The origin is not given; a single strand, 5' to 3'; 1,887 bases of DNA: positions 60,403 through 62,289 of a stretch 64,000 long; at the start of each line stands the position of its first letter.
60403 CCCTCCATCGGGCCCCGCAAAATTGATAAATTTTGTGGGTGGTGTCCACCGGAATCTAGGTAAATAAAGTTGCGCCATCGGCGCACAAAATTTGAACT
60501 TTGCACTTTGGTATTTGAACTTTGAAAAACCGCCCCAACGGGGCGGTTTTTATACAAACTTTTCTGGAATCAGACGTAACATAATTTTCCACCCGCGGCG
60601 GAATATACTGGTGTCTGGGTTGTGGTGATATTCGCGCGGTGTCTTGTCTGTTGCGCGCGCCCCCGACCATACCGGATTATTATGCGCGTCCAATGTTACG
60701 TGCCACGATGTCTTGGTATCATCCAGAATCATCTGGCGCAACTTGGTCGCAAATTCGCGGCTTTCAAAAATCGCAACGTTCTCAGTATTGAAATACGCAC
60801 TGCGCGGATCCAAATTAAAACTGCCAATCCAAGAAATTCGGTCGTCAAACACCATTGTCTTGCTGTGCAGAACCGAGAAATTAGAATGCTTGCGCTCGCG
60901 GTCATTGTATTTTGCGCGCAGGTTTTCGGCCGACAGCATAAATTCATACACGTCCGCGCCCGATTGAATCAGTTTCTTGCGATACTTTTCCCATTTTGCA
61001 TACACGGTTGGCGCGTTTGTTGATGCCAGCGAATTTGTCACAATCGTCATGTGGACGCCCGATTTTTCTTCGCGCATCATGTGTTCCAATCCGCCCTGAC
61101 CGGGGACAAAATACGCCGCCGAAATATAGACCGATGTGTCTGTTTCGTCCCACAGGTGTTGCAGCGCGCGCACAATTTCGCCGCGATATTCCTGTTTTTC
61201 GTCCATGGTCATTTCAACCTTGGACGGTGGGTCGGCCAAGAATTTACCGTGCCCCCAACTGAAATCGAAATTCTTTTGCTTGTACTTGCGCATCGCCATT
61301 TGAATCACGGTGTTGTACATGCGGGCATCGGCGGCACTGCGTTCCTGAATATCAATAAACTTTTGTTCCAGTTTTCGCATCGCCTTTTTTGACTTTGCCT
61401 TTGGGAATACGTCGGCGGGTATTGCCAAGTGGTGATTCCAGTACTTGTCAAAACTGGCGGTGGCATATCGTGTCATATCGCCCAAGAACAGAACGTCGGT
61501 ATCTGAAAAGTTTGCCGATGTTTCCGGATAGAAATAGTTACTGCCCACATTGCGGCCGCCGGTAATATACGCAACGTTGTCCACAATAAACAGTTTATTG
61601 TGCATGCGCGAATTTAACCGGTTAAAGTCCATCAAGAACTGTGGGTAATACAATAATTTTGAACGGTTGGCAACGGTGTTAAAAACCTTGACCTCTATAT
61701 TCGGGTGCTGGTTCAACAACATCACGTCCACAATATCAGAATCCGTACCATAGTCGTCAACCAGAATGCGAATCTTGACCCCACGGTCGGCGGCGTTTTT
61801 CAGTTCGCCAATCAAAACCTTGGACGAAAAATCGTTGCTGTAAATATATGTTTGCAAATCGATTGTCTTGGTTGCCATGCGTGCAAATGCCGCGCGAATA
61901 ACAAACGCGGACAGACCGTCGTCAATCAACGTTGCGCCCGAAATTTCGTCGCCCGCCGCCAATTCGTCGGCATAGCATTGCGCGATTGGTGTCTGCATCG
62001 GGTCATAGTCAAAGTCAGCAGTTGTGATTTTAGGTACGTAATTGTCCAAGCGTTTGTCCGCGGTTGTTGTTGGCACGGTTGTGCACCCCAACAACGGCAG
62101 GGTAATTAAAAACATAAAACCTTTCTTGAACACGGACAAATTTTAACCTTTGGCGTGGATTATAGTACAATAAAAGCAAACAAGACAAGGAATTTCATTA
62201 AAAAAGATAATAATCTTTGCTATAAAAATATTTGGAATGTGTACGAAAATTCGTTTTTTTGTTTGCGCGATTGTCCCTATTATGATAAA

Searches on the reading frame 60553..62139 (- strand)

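Call 21: search_protein_families(library=pfam, proteins=[window:60553-62139:-], max_evalue=0.01)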
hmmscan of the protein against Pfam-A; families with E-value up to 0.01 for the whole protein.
window:60553-62139:- (529 aa): 2 families
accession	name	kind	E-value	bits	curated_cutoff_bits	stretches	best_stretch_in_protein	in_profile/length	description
PF13091.12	PLDc_2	-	1.2e-34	119.4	27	2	331-470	6-127/132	PLD-like domain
PF00614.28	PLDc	-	2.2e-10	40.5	21.9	1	423-447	4-28/28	Phospholipase D Active site motif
